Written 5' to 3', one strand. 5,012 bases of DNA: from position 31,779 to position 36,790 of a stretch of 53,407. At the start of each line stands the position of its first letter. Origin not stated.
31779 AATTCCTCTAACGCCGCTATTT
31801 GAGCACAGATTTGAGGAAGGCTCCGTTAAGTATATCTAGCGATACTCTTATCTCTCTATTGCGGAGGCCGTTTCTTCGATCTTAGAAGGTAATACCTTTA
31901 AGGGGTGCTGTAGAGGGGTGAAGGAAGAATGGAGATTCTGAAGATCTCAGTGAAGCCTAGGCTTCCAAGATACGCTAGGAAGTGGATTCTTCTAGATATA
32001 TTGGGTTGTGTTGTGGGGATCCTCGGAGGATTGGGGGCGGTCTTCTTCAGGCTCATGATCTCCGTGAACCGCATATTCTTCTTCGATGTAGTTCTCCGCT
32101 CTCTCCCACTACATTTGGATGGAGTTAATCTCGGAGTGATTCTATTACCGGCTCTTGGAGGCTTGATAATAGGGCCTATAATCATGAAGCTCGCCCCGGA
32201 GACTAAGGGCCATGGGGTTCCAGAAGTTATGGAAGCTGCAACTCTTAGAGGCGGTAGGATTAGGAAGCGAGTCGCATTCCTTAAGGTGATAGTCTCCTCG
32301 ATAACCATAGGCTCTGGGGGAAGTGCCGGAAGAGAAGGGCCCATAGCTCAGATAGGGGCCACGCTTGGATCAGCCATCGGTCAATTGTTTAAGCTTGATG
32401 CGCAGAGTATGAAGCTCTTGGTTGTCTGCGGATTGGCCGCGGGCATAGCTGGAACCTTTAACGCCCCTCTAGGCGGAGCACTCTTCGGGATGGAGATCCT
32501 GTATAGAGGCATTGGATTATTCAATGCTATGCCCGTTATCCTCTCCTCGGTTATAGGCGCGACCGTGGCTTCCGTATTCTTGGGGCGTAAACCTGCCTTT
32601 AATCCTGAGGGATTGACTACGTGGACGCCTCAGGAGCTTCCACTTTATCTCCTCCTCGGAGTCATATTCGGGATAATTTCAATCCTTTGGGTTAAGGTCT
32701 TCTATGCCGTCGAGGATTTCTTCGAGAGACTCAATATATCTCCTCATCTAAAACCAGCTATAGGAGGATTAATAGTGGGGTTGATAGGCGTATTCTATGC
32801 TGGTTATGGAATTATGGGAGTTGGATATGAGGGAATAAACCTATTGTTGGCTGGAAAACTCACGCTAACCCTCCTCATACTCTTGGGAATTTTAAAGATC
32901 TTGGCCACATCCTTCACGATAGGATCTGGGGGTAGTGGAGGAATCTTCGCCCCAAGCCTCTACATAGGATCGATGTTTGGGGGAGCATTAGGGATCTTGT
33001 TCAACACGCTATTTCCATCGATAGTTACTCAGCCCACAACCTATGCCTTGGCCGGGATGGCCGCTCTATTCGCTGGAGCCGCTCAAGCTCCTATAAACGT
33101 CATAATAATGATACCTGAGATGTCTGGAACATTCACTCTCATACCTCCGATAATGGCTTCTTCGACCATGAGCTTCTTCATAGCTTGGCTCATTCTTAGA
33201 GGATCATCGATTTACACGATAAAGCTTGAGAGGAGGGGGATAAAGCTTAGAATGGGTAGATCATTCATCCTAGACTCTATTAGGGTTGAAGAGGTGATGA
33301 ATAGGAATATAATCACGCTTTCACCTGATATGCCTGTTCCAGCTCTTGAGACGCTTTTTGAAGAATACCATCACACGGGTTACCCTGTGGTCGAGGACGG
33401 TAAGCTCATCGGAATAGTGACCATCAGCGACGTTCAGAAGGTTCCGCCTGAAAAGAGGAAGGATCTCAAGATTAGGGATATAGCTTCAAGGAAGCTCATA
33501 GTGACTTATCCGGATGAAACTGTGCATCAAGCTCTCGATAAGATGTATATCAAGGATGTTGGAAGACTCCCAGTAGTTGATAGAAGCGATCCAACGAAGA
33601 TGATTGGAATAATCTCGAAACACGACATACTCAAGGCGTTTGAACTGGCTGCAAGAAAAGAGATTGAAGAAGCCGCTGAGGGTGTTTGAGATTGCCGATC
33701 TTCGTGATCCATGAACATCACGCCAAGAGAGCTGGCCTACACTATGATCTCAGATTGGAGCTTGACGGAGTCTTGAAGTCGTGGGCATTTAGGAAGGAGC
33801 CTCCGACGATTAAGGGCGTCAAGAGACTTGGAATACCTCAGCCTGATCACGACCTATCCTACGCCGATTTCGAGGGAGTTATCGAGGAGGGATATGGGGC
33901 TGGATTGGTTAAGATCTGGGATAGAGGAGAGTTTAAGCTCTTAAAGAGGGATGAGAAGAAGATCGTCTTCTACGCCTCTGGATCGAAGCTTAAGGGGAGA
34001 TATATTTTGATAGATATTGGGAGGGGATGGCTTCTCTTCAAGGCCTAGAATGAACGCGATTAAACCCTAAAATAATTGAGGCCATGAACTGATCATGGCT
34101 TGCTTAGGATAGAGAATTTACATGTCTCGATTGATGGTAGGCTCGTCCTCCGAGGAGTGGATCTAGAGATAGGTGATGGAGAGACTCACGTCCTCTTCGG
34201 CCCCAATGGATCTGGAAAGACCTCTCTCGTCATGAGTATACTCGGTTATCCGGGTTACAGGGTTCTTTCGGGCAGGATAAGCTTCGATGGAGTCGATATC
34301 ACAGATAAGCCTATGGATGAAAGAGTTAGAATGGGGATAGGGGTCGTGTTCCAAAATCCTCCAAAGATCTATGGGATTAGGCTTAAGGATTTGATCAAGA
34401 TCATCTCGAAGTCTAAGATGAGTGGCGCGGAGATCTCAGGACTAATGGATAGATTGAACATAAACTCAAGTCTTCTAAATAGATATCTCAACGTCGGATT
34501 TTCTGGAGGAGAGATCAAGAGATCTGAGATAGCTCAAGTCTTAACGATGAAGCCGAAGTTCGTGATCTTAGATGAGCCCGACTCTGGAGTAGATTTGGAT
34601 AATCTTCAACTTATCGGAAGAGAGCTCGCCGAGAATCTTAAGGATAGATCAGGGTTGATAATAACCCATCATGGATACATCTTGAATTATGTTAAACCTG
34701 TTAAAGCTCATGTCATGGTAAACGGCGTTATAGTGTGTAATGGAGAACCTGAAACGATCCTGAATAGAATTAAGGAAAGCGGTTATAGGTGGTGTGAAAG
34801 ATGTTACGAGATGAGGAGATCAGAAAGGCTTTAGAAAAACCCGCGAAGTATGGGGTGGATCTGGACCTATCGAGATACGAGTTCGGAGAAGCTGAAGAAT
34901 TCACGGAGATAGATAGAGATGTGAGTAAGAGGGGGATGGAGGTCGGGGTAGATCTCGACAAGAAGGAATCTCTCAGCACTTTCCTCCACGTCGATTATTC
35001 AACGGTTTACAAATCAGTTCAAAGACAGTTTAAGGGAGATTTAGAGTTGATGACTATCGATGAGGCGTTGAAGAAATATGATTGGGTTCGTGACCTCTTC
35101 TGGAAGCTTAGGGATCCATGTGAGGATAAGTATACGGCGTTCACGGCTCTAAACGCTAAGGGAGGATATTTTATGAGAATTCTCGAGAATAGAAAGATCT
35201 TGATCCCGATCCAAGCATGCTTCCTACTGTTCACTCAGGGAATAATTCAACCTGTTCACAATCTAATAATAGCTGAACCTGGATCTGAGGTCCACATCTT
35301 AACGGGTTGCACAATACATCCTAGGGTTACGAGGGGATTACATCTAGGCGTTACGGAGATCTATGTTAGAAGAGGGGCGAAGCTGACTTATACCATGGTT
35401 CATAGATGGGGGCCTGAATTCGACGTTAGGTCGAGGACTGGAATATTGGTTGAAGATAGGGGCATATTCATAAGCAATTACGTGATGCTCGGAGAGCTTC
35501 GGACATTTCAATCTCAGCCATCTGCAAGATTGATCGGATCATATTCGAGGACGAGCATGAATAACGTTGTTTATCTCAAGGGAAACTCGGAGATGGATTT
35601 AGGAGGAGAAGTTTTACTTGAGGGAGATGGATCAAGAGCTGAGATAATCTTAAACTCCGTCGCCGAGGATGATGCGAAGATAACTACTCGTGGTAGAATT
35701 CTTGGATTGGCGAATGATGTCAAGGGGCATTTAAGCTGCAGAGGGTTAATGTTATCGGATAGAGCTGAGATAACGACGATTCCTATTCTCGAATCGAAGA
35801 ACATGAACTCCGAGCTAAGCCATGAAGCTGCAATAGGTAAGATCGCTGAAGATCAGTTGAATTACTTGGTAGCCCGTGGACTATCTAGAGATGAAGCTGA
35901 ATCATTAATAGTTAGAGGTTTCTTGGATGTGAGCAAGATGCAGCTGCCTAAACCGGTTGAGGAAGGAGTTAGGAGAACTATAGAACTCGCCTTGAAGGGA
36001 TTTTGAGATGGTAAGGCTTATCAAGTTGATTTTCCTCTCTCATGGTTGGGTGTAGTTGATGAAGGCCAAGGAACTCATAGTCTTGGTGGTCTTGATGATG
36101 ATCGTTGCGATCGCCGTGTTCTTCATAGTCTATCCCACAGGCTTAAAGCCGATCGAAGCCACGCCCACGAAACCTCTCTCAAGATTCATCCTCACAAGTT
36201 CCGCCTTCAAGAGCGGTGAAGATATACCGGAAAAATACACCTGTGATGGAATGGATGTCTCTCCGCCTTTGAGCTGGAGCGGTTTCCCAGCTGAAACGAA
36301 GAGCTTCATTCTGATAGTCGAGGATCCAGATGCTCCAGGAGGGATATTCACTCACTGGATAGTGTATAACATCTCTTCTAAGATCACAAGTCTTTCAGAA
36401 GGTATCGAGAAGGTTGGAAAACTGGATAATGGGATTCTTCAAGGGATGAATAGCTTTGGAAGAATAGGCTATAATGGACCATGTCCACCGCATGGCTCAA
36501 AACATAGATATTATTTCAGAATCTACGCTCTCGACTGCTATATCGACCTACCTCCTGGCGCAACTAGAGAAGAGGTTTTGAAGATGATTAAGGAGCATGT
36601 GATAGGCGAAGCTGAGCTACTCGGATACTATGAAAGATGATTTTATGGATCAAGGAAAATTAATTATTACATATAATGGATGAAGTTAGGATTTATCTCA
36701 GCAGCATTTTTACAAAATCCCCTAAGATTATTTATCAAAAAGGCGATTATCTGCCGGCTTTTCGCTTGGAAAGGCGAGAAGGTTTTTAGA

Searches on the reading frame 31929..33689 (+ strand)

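Call 37: search_protein_families(library=pfam, proteins=[window:31929-33689:+], max_evalue=0.001)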
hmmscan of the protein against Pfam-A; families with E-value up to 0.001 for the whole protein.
window:31929-33689:+ (586 aa): 2 families
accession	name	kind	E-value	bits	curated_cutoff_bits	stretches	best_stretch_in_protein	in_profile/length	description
PF00654.25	Voltage_CLC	-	3.2e-100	336.1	24.8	1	77-419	1-345/346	Voltage gated chloride channel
PF00571.33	CBS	-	2.9e-28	98.4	24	2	453-504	1-53/57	CBS domain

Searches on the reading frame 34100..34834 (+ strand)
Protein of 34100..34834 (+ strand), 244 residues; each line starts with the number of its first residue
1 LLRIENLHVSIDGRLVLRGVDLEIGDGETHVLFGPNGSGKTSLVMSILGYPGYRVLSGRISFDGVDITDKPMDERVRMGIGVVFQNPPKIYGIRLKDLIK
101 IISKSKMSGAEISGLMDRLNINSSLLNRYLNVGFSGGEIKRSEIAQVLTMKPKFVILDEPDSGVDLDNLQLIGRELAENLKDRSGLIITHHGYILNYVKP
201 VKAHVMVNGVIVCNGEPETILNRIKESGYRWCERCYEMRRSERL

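Call 37: search_protein_families(library=pfam, proteins=[window:34100-34834:+], max_evalue=0.001)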
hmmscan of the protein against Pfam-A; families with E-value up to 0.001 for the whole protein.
window:34100-34834:+ (244 aa): 3 families
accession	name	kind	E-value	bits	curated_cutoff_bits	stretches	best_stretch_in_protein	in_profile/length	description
PF00005.33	ABC_tran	-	8.8e-23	81.9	25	1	17-161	1-136/137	ABC transporter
PF02463.25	SMC_N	-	4.3e-08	33.3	40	1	29-199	26-206/220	RecF/RecN/SMC N terminal domain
PF13304.12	AAA_21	-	1.7e-07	32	27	0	30-47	2-19/304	AAA domain, putative AbiEii toxin, Type IV TA system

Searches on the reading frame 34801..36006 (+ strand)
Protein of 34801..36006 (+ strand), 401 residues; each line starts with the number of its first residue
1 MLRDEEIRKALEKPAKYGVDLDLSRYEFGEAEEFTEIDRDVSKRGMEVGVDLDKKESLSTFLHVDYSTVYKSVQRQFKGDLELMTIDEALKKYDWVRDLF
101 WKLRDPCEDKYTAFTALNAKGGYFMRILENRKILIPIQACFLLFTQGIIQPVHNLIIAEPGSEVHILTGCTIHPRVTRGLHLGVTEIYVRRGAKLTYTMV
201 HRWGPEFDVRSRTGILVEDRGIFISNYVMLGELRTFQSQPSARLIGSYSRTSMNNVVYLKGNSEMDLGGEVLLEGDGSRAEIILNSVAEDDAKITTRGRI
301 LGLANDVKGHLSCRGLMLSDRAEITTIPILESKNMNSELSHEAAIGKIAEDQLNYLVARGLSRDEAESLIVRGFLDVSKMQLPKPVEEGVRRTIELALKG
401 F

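Call 37: search_protein_families(library=pfam, proteins=[window:34801-36006:+], max_evalue=0.001)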
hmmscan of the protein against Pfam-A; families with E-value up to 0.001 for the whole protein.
window:34801-36006:+ (401 aa): 1 family
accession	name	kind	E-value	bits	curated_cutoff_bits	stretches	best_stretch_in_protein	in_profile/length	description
PF01458.23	SUFBD_core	-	2.5e-46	158.5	27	1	149-374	9-232/232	SUF system FeS cluster assembly, SufBD core domain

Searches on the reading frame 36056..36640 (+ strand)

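Call 37: search_protein_families(library=pfam, proteins=[window:36056-36640:+], max_evalue=0.001)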
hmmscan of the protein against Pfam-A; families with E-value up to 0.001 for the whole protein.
window:36056-36640:+ (194 aa): 1 family
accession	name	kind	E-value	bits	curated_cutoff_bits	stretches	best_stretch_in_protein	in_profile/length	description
PF01161.25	PBP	-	1.8e-43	148.5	24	1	57-192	2-135/135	Phosphatidylethanolamine-binding protein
